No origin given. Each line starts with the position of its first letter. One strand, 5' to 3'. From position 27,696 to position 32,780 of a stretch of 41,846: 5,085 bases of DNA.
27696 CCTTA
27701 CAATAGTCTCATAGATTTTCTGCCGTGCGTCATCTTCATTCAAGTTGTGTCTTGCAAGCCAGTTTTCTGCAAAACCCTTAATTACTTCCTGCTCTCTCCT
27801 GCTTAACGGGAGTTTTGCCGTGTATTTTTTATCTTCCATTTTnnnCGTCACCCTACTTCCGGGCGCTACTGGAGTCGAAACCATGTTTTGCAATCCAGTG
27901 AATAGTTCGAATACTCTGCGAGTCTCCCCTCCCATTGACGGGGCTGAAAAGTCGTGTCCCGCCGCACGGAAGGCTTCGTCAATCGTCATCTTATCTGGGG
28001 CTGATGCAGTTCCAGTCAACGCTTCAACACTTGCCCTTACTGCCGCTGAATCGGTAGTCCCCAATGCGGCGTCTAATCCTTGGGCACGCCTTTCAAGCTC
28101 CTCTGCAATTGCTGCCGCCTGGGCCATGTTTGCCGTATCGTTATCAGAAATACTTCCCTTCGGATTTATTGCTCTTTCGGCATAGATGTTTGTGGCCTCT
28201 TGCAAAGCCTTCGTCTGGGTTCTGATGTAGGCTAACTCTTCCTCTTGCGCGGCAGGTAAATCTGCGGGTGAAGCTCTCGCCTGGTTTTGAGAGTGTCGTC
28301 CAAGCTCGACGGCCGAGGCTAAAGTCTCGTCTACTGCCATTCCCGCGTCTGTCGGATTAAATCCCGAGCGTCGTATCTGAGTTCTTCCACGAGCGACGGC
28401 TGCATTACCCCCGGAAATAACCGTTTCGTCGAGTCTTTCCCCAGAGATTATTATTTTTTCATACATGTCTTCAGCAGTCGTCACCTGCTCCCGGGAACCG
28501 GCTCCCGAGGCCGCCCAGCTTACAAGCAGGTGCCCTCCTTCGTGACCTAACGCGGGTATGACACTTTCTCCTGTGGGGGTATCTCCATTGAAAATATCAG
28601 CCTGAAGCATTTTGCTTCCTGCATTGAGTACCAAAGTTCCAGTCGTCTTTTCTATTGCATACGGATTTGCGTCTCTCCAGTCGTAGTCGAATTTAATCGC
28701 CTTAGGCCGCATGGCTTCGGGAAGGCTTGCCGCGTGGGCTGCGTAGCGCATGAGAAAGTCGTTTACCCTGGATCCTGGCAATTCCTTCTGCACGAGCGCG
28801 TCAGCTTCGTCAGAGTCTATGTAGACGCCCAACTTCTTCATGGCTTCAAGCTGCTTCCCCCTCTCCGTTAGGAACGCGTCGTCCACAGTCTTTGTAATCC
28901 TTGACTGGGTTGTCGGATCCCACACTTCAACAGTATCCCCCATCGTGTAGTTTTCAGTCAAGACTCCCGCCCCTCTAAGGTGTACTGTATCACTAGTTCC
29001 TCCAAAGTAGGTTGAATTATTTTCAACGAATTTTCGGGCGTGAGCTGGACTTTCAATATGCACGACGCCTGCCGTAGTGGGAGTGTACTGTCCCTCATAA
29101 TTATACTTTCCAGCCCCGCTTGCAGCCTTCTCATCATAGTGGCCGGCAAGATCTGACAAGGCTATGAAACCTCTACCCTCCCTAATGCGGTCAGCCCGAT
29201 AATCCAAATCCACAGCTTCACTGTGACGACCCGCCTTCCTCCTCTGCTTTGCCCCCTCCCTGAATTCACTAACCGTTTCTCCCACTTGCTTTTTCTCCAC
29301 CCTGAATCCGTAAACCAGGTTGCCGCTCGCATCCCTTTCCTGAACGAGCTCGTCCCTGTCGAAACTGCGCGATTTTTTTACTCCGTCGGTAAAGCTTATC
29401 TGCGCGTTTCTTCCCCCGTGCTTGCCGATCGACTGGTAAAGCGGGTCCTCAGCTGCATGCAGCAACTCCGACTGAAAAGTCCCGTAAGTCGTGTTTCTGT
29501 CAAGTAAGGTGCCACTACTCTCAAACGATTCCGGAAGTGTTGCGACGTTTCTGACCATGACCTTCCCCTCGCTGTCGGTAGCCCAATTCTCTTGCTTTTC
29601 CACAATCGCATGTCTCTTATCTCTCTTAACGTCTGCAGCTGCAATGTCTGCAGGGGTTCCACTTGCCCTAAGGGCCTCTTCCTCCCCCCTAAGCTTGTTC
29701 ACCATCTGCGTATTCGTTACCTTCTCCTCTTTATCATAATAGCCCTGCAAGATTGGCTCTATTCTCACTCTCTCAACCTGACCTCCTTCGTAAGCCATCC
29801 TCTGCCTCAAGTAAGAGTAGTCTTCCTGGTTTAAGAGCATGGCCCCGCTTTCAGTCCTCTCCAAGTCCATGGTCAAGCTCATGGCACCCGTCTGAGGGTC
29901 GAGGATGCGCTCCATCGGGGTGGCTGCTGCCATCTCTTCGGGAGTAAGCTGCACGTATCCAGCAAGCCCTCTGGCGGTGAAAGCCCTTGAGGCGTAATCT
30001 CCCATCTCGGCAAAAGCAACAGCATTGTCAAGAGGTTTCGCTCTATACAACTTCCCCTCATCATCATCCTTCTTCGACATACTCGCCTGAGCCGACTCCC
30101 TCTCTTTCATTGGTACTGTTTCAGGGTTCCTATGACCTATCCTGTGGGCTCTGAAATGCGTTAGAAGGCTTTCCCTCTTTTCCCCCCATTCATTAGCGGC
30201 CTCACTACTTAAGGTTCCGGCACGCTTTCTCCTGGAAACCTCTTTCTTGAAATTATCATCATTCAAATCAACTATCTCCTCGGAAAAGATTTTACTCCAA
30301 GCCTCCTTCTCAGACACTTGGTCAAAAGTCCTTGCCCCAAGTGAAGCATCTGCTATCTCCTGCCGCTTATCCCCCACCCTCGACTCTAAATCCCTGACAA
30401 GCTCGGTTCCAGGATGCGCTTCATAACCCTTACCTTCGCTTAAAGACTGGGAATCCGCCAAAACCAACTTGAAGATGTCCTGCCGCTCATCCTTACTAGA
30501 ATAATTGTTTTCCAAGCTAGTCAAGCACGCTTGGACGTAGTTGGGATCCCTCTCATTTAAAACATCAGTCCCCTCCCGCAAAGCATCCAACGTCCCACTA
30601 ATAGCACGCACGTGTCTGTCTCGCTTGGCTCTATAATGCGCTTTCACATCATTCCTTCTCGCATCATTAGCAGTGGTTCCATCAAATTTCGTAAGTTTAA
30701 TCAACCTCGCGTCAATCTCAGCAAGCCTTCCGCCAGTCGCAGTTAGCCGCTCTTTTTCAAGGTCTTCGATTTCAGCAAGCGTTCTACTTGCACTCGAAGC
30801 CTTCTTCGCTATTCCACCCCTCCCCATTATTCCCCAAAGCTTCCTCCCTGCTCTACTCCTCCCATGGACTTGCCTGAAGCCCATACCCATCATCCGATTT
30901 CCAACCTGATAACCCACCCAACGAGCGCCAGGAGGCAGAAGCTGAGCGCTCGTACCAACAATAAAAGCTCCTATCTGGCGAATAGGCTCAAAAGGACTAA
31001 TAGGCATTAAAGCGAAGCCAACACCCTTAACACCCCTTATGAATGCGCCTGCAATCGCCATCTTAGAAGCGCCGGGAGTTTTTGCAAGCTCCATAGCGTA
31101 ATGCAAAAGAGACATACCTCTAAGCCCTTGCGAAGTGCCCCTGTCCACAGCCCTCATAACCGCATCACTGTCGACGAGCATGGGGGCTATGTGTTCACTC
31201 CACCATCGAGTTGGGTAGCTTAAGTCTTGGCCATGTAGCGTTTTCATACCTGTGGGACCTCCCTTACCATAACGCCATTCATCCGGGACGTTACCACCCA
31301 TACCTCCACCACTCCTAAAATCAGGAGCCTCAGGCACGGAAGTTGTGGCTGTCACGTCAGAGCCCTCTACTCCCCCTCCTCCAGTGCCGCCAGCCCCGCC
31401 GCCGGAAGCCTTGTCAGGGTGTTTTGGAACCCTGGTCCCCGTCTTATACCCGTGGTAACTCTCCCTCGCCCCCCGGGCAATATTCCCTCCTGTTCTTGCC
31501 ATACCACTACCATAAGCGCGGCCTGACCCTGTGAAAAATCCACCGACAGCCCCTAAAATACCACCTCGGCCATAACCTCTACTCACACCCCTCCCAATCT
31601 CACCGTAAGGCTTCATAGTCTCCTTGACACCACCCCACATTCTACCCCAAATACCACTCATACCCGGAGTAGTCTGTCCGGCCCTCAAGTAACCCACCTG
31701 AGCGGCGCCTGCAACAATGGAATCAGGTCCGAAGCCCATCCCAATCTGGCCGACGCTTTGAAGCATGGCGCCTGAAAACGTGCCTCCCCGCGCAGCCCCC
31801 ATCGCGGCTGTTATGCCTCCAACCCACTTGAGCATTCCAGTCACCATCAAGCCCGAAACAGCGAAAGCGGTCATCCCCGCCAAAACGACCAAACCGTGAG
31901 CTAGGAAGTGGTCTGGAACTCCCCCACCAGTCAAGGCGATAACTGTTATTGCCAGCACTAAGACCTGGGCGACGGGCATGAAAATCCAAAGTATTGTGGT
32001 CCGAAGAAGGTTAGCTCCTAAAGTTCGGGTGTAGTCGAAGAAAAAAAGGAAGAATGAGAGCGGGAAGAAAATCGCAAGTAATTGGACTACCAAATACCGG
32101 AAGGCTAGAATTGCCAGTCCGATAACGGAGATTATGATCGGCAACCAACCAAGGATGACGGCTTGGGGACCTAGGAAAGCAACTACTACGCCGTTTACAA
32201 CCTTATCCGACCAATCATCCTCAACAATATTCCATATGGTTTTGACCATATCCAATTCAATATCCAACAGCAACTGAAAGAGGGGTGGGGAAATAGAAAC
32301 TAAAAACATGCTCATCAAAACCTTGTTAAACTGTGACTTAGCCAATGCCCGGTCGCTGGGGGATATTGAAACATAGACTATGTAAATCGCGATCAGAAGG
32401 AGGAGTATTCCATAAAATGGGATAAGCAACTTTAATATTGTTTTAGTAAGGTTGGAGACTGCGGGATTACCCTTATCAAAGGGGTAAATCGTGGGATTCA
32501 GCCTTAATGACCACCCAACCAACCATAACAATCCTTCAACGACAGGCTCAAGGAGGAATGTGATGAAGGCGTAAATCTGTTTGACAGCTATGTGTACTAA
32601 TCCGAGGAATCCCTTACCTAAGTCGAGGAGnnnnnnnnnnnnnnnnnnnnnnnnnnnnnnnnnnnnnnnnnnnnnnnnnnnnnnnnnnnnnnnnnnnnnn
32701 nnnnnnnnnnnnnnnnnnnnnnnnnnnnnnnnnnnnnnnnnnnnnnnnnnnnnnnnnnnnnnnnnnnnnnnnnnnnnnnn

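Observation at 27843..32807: Extended VirB6-like protein (1654 aa) with a ~1200-aa extension carrying an HExxH motif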

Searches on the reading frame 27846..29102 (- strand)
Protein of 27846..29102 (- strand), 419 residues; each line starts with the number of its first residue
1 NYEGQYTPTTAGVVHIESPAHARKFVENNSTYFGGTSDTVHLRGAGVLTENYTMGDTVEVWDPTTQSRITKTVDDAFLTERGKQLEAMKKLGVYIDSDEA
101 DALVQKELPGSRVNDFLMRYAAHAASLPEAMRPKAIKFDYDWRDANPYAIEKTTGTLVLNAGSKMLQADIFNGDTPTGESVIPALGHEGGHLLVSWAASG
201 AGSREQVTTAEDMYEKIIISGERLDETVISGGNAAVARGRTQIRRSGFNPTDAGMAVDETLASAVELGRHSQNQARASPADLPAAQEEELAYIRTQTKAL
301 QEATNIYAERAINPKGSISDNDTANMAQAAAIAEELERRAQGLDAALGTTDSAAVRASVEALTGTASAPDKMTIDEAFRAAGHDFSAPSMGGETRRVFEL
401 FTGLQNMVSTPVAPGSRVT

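Call 39: predict_structure(alignment_id=A4)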
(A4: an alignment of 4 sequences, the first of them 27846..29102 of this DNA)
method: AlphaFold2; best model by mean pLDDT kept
length: 419 residues; sequences in the alignment: 4
mean_pLDDT: 49.9   pTM: 0.47
mean pLDDT of the five models: 49.9, 46.2, 45.4, 43.9, 43.7
residues with pLDDT >= 90: 0; 70-90: 50; 50-70: 151; < 50: 218
segments of 3 or more residues with pLDDT < 50: 1-52, 66-68, 85-140, 142-144, 149-156, 173-179, 200-235, 245-248, 250-253, 313-318, 365-372, 387-399, 409-419
pLDDT, mean of each block of 10 residues (from residue 1): 22 25 33 25 28 56 51 72 50 34 31 38 40 42 49 42 56 45 58 56 39 43 42 49 49 55 67 73 79 69 60 47 60 73 77 69 51 54 49 41 52 43
secondary structure, 60 per line:
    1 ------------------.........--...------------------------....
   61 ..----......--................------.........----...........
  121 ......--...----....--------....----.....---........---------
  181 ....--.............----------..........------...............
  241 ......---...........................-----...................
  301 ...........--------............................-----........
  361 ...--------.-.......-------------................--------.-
elements in order: H19-27 E57-62 E67-72 H75-90 H97-105 H110-126 E136-139 E148-151 E156-160 H164-171 H181-184 H187-199 H210-219 H226-246 H250-276 H282-311 H320-347 H353-363 H374-380 H394-409
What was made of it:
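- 28278..28727 (-): Residues 1361-1510: zincin-like domain. Three predicted strands (…IKFDYD / NPYAIE / LVLNAG), then the HExxH helix, then a Glu-bearing helix. Secondary structure comes from a low-confidence model (call 39).
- On Zincin / gluzincin metallopeptidases: It lies in a predicted helix (call 39).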

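Call 43: fold_search(model_id=the predicted structure, library=pdb)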
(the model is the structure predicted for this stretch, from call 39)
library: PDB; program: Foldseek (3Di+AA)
matches with E <= 10: 165; with E <= 0.001: 0
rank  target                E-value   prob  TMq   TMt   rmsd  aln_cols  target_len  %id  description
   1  4nqi_A                7.7e-01  0.11  0.12  0.20  31.4       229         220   12  Structure of the N-terminal I-BAR domain (1-259) of D.Discoideum IBARa (released 2014-02-05)
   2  4nqi_C                1.3e+00  0.10  0.12  0.20  29.0       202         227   12  Structure of the N-terminal I-BAR domain (1-259) of D.Discoideum IBARa (released 2014-02-05)
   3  3l0h_A                1.4e+00  0.33  0.21  0.36  12.0       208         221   13  Crystal Structure Analysis of W21A mutant of human GSTA1-1 in complex with S-hexylglutathione (released 2010-01-12)
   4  2oi8                  1.4e+00  0.10  0.15  0.23  14.2       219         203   14  Crystal structure of putative regulatory protein SCO4313 (released 2007-02-13)
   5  9okg                  1.4e+00  0.10  0.14  0.13  21.7       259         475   10  Cryo-EM structure of human SV2A in complex with levetiracetam (released 2025-12-10)
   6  3plt_A                1.5e+00  0.11  0.13  0.22  29.9       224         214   11  Crystal structure of Lsp1 from Saccharomyces cerevisiae (released 2011-06-22)
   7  9okh                  1.5e+00  0.10  0.15  0.14  22.4       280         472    9  Cryo-EM structure of human SV2A in complex with UCBJ (released 2025-12-10)
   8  9fyq_A                1.6e+00  0.10  0.15  0.11  23.1       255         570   11  Cryo-EM structure of native SV2A in complex with TeNT-Hc, gangliosides and Pro-Macrobody 5 (released 2025-05-21)
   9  9b1k                  1.6e+00  0.06  0.12  0.10  20.8       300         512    8  Urate bound human URAT1 in the occluded state (released 2024-09-18)
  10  8qb7_A                1.9e+00  0.08  0.13  0.18  28.2       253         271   12  Pil1 in native eisosome lattice bound to plasma membrane microdomain (released 2024-07-24)
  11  4nqi_D                1.9e+00  0.06  0.11  0.16  32.9       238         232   10  Structure of the N-terminal I-BAR domain (1-259) of D.Discoideum IBARa (released 2014-02-05)
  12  9dk9                  2.1e+00  0.08  0.12  0.10  22.8       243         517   12  Structure of URAT1 with no external ligand added (released 2025-06-18)
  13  3v93_A                2.3e+00  0.04  0.12  0.14  14.4       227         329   13  unliganded structure of TcrPDEC1 catalytic domain (released 2012-02-22)
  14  6sgx_C                2.5e+00  0.06  0.18  0.17  22.6       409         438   11  Structure of protomer 1 of the ESX-3 core complex (released 2019-10-09)
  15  3chu_A                2.5e+00  0.03  0.11  0.14  22.7       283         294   11  Crystal Structure of Di-iron Aurf (released 2008-05-27)
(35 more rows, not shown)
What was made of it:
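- The AF2 model of residues 1236-1654 had pLDDT 49.9, and Foldseek returned nothing meaningful, so the zincin fold is unverified (calls 39, 43).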

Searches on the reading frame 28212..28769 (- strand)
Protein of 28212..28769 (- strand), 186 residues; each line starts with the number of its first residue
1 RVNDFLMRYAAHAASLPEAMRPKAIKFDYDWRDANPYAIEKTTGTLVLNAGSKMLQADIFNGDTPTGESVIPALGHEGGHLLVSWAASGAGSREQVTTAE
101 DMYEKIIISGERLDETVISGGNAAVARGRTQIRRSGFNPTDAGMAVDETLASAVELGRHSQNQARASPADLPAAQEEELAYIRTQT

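Call 59: search_solved_structures(query=A6, max_evalue=10, show_alignments=4)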
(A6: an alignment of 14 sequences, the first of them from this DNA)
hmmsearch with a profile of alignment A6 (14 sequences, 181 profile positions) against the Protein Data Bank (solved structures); distinct sequences matched with E-value up to 10: 0.

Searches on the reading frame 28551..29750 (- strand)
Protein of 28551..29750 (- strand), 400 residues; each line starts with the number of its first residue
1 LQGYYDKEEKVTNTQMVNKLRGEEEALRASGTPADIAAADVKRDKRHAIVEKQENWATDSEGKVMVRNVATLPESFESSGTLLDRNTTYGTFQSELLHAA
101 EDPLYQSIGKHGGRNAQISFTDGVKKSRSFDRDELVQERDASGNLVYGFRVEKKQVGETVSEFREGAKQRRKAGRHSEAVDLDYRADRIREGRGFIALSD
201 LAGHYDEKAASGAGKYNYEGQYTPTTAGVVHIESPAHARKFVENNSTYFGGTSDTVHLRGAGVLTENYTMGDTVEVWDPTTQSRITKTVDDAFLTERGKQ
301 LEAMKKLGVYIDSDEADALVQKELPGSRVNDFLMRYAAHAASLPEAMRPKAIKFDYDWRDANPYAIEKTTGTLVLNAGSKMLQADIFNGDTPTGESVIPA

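Call 14: search_protein_families(library=pfam, proteins=[window:28551-29750:-], max_evalue=10)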
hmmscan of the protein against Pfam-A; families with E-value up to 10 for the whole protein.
window:28551-29750:- (400 aa): 1 family
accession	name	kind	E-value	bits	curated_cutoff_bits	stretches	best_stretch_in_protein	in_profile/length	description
PF20069.4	DUF6465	-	0.23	11.9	26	1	281-318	78-115/130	Family of unknown function (DUF6465)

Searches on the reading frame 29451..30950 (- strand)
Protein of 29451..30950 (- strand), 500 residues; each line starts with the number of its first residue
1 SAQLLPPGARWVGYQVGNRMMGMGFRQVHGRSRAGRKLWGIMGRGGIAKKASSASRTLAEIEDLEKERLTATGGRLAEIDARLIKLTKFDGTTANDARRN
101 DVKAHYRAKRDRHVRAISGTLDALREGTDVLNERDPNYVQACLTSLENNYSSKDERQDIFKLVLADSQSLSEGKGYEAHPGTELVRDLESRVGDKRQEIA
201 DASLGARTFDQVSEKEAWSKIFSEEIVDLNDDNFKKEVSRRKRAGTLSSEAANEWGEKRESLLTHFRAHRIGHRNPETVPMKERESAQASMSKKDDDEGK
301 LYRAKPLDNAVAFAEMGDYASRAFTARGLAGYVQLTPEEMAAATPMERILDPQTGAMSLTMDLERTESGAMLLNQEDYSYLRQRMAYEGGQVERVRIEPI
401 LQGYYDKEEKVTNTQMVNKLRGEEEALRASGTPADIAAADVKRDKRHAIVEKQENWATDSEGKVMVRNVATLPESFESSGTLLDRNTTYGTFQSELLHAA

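Call 14: search_protein_families(library=pfam, proteins=[window:29451-30950:-], max_evalue=10)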
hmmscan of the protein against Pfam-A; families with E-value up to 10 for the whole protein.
window:29451-30950:- (500 aa): 1 family
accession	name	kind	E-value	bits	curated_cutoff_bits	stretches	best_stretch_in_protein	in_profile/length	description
PF14520.12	HHH_5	-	1.2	10.1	27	0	426-443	17-36/57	Helix-hairpin-helix domain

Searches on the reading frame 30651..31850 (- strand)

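Call 14: search_protein_families(library=pfam, proteins=[window:30651-31850:-], max_evalue=10)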
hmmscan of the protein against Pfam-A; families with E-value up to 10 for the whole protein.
window:30651-31850:- (400 aa): 1 family
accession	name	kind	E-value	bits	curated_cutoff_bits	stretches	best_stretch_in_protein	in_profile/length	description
PF06112.16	Herpes_capsid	-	0.77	10.3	25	1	134-185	94-148/172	Gammaherpesvirus capsid protein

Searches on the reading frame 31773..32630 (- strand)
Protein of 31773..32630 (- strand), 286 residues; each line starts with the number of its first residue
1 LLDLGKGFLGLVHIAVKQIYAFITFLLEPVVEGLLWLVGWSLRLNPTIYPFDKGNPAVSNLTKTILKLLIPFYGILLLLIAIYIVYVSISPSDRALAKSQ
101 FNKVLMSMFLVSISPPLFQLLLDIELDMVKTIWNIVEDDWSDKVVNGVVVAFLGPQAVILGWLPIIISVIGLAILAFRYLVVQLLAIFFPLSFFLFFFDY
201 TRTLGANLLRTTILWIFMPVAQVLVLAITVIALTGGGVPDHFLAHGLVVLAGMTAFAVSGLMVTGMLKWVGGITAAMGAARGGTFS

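Call 65: search_solved_structures(query=A7, max_evalue=10, show_alignments=3)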
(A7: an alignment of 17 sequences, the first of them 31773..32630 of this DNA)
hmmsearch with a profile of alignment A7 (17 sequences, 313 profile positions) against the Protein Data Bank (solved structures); distinct sequences matched with E-value up to 10: 0.
